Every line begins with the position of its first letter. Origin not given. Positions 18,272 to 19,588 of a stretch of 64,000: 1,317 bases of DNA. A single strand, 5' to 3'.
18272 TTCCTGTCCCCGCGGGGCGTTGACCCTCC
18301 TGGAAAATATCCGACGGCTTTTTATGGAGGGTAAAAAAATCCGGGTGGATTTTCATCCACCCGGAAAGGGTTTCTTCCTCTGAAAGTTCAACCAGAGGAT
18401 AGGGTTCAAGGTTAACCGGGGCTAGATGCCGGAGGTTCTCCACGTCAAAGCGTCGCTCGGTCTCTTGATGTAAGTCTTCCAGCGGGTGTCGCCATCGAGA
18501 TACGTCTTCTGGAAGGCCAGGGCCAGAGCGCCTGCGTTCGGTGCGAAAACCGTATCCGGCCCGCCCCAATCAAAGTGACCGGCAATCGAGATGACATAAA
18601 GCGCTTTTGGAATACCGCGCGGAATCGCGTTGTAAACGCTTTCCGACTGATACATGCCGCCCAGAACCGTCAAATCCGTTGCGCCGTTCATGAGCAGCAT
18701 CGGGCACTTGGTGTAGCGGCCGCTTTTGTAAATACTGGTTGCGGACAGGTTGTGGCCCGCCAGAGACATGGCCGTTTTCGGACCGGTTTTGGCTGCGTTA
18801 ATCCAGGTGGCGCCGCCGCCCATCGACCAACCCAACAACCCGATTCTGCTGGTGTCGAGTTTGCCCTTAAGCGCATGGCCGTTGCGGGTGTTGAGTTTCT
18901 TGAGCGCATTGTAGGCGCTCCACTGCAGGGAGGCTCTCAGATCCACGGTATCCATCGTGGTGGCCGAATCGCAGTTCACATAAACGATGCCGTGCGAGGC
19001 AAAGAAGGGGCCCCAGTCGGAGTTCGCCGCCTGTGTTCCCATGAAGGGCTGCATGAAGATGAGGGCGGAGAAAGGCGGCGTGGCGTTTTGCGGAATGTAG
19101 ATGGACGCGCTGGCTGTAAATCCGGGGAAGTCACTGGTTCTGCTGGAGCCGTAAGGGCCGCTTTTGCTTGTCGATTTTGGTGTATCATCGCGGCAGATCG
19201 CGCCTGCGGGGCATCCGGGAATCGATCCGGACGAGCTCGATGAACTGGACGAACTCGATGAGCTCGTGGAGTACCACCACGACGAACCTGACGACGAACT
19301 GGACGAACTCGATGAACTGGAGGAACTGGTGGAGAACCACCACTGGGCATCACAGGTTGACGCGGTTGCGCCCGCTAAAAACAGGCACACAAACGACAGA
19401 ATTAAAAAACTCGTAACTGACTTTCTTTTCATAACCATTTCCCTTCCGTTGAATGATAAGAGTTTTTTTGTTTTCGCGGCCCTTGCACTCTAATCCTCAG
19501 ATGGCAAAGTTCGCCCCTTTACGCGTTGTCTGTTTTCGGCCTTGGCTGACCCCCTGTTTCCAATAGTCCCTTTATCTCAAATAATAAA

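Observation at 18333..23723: Candidate sigma-54-controlled extracellular polyester/lipid hydrolase module: twin secreted PETase-like enzymes plus a divergent GAF-PAS activator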

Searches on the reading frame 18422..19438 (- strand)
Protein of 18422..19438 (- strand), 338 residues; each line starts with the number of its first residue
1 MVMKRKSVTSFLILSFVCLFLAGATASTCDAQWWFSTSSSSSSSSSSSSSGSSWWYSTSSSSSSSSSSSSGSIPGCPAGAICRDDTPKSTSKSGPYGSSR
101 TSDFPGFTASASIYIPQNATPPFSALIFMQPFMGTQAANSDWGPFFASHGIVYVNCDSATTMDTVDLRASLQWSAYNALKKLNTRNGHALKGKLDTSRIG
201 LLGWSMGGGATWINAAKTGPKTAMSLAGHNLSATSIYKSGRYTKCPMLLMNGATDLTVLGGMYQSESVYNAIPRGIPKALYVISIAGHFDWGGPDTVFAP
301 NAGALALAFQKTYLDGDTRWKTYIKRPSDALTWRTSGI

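Call 3: search_protein_families(library=pfam, proteins=[window:18422-19438:-], max_evalue=0.01)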
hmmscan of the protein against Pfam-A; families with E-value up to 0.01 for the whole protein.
window:18422-19438:- (338 aa): 1 family
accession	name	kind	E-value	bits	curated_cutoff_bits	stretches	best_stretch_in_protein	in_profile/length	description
PF12740.14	PETase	-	5.2e-28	98.6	28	1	100-329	31-248/263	PET hydrolase-like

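Call 6: search_solved_structures(query=window:18422-19438:-, max_evalue=0.001, show_alignments=2)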
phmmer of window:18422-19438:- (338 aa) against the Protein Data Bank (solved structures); distinct sequences matched with E-value up to 0.001: 173 (the best 60 are shown).
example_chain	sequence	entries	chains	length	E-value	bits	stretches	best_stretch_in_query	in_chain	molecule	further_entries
6sbn_A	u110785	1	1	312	3.6e-25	92.2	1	94-328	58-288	polyester hydrolase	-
6scd_A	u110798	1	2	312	8.4e-25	91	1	94-328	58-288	Polyester hydrolase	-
7cwq_A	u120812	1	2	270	9.6e-25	90.8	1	105-324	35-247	DLH domain-containing protein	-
8otu_A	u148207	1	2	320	5.7e-24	88.3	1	66-328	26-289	Dienelactone hydrolase domain-containing protein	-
7ecb_A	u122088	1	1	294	1.8e-23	86.7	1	89-330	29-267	LipIAF5-2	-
9vzr_A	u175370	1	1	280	1.8e-23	86.7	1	99-328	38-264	PET hydrolase, MG8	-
7pzj_A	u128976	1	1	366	6e-23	84.9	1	80-317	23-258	Lipase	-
7ec8_A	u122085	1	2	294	6.2e-23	84.9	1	90-330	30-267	LipIAF5-2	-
8d1d_A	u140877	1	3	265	1.4e-22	83.7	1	92-324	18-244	Poly(ethylene terephthalate) hydrolase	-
8h5o_A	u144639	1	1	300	2.5e-22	82.9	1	70-324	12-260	Poly(ethylene terephthalate) hydrolase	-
8h5j_A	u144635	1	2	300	2.6e-22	82.9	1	70-324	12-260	Poly(ethylene terephthalate) hydrolase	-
8c65_A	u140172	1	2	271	3.8e-22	82.3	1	92-323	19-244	PBS(A) depolymerase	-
8ais_A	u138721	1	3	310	4.3e-22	82.1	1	91-327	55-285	Lipase 1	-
8h5m_A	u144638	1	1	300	5e-22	81.9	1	70-324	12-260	Poly(ethylene terephthalate) hydrolase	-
6ij3_A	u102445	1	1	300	5.1e-22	81.9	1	70-324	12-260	Poly(ethylene terephthalate) hydrolase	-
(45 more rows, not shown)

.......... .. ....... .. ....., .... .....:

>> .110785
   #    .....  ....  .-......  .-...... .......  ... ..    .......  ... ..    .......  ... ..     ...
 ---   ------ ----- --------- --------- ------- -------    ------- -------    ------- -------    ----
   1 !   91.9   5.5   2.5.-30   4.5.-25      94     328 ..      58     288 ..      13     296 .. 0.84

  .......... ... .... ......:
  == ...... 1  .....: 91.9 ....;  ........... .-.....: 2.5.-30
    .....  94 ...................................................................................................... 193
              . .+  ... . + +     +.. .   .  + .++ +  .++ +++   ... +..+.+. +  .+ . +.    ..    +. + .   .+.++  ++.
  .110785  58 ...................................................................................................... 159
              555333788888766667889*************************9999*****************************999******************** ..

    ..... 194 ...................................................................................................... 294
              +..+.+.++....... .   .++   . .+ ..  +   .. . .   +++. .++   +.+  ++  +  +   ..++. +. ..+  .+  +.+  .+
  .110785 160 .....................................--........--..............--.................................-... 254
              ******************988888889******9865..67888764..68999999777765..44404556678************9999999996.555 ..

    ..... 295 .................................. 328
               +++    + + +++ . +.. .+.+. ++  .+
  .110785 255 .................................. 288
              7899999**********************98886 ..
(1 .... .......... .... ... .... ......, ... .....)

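Call 9: find_homologous_proteins(query=window:18422-19438:-, max_evalue=0.00001)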
Query window:18422-19438:- (338 aa): 240 proteins with E <= 0.00001 among 2523 candidates; the best 120 are listed.
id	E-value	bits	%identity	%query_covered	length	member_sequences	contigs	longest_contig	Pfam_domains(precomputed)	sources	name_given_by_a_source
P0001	1.3e-135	470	98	62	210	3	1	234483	PF12740.15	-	-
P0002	1.8e-126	440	61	100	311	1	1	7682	PF12740.15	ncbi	-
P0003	1.0e-118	415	69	77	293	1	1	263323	PF12740.15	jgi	-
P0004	1.5e-118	414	68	77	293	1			PF12740.15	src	-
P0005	3.4e-118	413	69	77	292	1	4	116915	PF12740.15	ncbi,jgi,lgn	jgi:pimeloyl-ACP methyl ester carboxylesterase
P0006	5.9e-117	409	69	77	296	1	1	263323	PF12740.15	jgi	-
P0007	1.0e-116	408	70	77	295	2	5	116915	PF12740.15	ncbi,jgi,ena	jgi:pimeloyl-ACP methyl ester carboxylesterase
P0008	3.9e-116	406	68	77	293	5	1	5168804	PF12740.15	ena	-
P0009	1.3e-115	404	68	77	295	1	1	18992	PF12740.15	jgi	-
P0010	1.7e-114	401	66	78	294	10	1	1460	PF12740.15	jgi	-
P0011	4.9e-112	393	80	62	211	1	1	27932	PF12740.15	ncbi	-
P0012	1.2e-111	391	65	78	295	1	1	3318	PF12740.15,PF01738.25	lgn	-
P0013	1.3e-109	385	55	99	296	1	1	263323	PF12740.15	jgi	-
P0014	1.3e-109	385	65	78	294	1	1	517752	PF02129.25,PF12740.15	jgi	-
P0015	3.6e-104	367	63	78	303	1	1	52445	PF12740.15,PF01738.25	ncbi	-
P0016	1.3e-99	352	51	100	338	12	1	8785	PF12740.15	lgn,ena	-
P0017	3.6e-97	344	59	78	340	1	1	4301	PF12740.15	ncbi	-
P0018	1.5e-93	332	50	99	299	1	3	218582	PF03403.20,PF12740.15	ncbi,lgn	-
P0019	4.8e-93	330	59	78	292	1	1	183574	PF12740.15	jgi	-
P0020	5.6e-92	327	59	78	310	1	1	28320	PF12740.15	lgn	-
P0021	1.2e-91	326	58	78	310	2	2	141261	PF12740.15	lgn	-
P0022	2.2e-91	325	58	78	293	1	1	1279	PF12740.15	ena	-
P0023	2.9e-90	321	58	78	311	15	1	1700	PF12740.15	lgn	-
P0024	9.2e-90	319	49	99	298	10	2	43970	PF12740.15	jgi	jgi:dienelactone hydrolase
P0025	3.5e-89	318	58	78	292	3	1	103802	PF12740.15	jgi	-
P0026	4.1e-89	317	58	78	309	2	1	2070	PF12740.15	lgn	-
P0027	5.1e-89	317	58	77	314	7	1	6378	PF12740.15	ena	-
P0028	9.4e-89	316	57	78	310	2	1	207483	PF12740.15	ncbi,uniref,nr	ncbi:dienelactone hydrolase family protein [Ketobacter sp.]|uniref:dienelactone hydrolase family pro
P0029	1.0e-88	316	58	75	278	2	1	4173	PF12740.15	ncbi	-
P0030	2.4e-88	315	56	75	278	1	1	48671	PF12740.15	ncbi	-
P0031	2.5e-88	315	58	78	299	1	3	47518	PF12740.15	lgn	-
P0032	4.1e-88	314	57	78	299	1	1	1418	PF12740.15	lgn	-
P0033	7.1e-88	313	57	77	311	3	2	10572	PF12740.15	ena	-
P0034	1.3e-87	312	60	77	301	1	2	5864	PF12740.15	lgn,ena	-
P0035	3.2e-87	311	56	78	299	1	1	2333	PF12740.15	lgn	-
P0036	4.5e-87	311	70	59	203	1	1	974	PF12740.15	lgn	-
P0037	4.7e-87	311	57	78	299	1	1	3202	PF12740.15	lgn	-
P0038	4.8e-87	311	58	75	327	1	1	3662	PF12740.15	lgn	-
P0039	5.1e-87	310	55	77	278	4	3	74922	PF12740.15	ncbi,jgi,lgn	jgi:dienelactone hydrolase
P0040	9.9e-87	309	58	78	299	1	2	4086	PF12740.15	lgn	-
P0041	1.8e-86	309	58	77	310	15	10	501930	PF12740.15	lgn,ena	-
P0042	2.4e-86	308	57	78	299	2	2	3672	PF12740.15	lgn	-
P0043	2.5e-86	308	55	78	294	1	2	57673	PF12740.15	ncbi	-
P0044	4.7e-86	307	58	78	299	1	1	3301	PF12740.15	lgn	-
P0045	1.3e-85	306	58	78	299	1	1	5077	PF12740.15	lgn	-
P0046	2.4e-85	305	56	78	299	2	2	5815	PF12740.15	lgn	-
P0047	5.8e-85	304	55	78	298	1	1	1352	PF12740.15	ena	-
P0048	6.5e-85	303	58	77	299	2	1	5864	PF12740.15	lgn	-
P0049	1.3e-84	303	56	78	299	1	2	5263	PF12740.15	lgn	-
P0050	1.4e-84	302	56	78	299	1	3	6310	PF12740.15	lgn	-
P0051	5.0e-84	301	54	78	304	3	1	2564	PF12740.15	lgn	-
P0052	6.1e-84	300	57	77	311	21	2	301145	PF12740.15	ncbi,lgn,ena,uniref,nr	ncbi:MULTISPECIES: dienelactone hydrolase family protein [unclassified Ketobacter]|uniref:dienelacto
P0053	6.3e-84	300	56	78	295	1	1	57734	PF12740.15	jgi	jgi:dienelactone hydrolase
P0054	6.6e-84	300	56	78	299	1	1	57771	PF12740.15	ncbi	-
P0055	7.3e-84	300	55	77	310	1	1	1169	PF12740.15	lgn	-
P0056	7.6e-84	300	49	99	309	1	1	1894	PF12740.15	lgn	-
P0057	1.1e-83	300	55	78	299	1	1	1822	PF12740.15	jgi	jgi:dienelactone hydrolase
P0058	1.2e-83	299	54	78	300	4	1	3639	PF12740.15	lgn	-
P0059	1.2e-83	299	55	78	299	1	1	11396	PF12740.15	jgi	jgi:dienelactone hydrolase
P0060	1.4e-83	299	54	78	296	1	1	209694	PF12740.15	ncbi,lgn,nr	ncbi:Poly(ethylene terephthalate) hydrolase [Thalassocella blandensis]|nr:Poly(ethylene terephthalat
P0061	4.3e-83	298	54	75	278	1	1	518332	PF12740.15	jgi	-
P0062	5.1e-83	297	54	78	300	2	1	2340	PF12740.15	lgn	-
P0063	5.3e-83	297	55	78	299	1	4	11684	PF12740.15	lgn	-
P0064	6.4e-83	297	55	76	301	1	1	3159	PF12740.15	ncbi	ncbi:MAG: hypothetical protein R6W75_03675 [Smithellaceae bacterium]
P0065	1.1e-82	296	54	78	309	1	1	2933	PF12740.15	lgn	-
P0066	1.9e-82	295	55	78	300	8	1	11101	PF12740.15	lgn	-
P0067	2.0e-82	295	57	75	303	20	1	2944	PF12740.15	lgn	-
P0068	2.8e-82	295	54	75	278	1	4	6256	PF12740.15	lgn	-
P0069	3.2e-82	295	54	78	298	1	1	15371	PF12740.15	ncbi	-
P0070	4.0e-82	294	55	78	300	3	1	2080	PF12740.15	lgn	-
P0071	5.6e-82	294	47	97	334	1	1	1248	PF12740.15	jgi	jgi:pimeloyl-ACP methyl ester carboxylesterase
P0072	1.0e-81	293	55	78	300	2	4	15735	PF12740.15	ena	-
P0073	1.1e-81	293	54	78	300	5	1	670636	PF12740.15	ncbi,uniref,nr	ncbi:hypothetical protein FT643_05455 [Ketobacter sp. MCCC 1A13808]|uniref:dienelactone hydrolase fa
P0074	1.4e-81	293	54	78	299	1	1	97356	PF12740.15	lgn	-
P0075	1.9e-81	292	55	78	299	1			PF12740.15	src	-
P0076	2.9e-81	291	53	78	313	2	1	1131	PF12740.15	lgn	-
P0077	8.0e-81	290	47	99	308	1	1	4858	PF12740.15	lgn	-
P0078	1.0e-80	290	54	78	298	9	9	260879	PF12740.15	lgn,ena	-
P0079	1.2e-80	289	52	78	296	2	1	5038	PF03403.20,PF12740.15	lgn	-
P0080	1.5e-80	289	55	75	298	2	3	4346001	PF12740.15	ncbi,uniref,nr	ncbi:dienelactone hydrolase family protein [Microbulbifer celer]|uniref:Dienelactone hydrolase famil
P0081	3.1e-80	288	53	78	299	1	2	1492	PF12740.15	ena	-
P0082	1.3e-79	286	47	99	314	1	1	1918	PF12740.15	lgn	-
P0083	1.9e-79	286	55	75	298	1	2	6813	PF12740.15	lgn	-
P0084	2.2e-79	285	55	75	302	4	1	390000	PF12740.15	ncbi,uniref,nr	ncbi:hypothetical protein M0G74_15040 [Microbulbifer sp. CAU 1566]|uniref:dienelactone hydrolase fam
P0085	3.4e-79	285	51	78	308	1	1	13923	PF12740.15,PF01738.25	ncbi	-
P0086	1.2e-78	283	55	75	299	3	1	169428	PF12740.15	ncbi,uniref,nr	ncbi:dienelactone hydrolase family protein [Microbulbifer litoralis]|uniref:dienelactone hydrolase f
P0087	1.8e-78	282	55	75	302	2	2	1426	PF12740.15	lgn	-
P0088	4.9e-78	281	52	78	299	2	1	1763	PF12740.15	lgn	-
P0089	5.2e-78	281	53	78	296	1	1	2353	PF12740.15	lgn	-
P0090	1.3e-77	279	53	75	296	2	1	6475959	PF12740.15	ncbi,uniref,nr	ncbi:dienelactone hydrolase family protein [Gynuella sunshinyii]|uniref:Dienelactone hydrolase-relat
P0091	1.9e-77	279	52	78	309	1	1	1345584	PF12740.15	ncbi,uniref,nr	ncbi:hypothetical protein [Halioxenophilus sp. WMMB6]|uniref:dienelactone hydrolase family protein n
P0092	8.7e-77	277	50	78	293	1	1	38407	PF12740.15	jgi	jgi:pimeloyl-ACP methyl ester carboxylesterase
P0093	1.1e-76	277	64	58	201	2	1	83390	PF12740.15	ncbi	-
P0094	1.8e-76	276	52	75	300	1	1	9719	PF12740.15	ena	-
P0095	1.8e-76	276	52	78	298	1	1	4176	PF12740.15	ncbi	-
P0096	1.9e-76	276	54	76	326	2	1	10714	PF12740.15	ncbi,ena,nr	ncbi:MAG TPA: hypothetical protein VEC37_01545 [Bacillota bacterium]|nr:hypothetical protein [Bacill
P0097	6.2e-76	274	54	77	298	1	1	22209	PF12740.15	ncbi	-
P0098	9.8e-76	273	51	78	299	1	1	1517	PF12740.15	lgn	-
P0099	1.4e-75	273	60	61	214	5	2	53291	PF12740.15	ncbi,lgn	-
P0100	8.2e-75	270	52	77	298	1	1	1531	PF12740.15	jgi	jgi:dienelactone hydrolase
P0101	9.7e-75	270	52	76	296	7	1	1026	PF12740.15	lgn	-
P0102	1.5e-74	269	50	78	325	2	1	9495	PF12740.15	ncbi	-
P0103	1.8e-74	269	52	76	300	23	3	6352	PF12740.15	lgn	-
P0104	2.7e-74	269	51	75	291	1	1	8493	PF12740.15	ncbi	-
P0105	2.9e-74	268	51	79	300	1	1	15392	PF12740.15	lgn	-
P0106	3.0e-74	268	51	79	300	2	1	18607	PF12740.15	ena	-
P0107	5.6e-74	268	53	76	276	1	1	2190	PF12740.15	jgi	jgi:dienelactone hydrolase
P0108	1.4e-73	266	53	76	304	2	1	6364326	PF12740.15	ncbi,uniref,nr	ncbi:hypothetical protein [Clostridium manihotivorum]|uniref:PET hydrolase/cutinase-like domain-cont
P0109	1.7e-73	266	51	75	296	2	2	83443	PF12740.15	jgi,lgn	-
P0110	4.7e-73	265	53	76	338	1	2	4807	PF12740.15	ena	-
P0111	1.0e-72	263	51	77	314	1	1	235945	PF12740.15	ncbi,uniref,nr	ncbi:dienelactone hydrolase family protein [Desulfatitalea alkaliphila]|uniref:Dienelactone hydrolas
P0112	1.8e-72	263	50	77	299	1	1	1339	PF12740.15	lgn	-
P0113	1.9e-72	263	49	77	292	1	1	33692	PF12740.15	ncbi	ncbi:MAG: hypothetical protein ABW252_22170 [Polyangiales bacterium]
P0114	2.7e-72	262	62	58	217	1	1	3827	PF12740.15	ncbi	ncbi:MAG: hypothetical protein R6W75_01065, partial [Smithellaceae bacterium]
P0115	4.0e-72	261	49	79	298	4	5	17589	PF12740.15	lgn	-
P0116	4.4e-72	261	50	74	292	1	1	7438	PF12740.15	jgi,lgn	jgi:hypothetical protein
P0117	4.9e-72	261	52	77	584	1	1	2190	PF03403.20,PF12740.15,PF01738.25,PF07224.18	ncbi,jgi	jgi:dienelactone hydrolase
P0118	9.5e-72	260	49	78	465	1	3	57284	PF12740.15,PF14200.13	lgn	-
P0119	2.0e-71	259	41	98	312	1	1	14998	PF12740.15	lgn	-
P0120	4.0e-71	258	49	74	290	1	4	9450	PF12740.15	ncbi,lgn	-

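Call 11: find_encoding_contigs(protein=P0003, flank=8000, max_places=3)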
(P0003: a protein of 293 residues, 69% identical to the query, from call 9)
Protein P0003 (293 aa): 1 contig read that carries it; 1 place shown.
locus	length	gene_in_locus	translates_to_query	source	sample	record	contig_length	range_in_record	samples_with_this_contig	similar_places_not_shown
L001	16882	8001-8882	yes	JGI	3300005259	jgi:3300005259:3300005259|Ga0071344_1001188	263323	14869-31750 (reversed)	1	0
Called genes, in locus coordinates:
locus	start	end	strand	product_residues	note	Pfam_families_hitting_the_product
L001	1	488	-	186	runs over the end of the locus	PF01558:POR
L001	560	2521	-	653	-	PF00149:Metallophos, PF02872:5_nucleotid_C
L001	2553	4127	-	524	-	PF13167:GTP-bdg_N, PF16360:GTP-bdg_M, PF01926:MMR_HSR1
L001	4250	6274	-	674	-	PF26965:MimR_N, PF01078:Mg_chelatase (faint), PF00158:Sigma54_activat, PF14532:Sigma54_activ_2, PF07728:AAA_5, PF25601:AAA_lid_14, PF02796:HTH_7 (weak)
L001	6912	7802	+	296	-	PF12740:PETase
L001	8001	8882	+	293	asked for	PF12740:PETase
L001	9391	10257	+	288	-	PF12740:PETase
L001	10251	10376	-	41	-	-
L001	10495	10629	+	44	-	-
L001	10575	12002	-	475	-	PF04140:ICMT (weak)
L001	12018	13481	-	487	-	PF04140:ICMT (weak)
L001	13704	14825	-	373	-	PF12060:DUF3541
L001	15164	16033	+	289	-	PF12740:PETase, PF05448:AXE1 (faint)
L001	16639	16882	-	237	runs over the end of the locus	PF00111:Fer2, PF13510:Fer2_4, PF22117:Fer4_Nqo3, PF13187:Fer4_9 (weak), PF14697:Fer4_21, PF25160:LdpA_Fe-S-bd (weak), PF00037:Fer4 (weak), PF12797:Fer4_2 (weak), +3 more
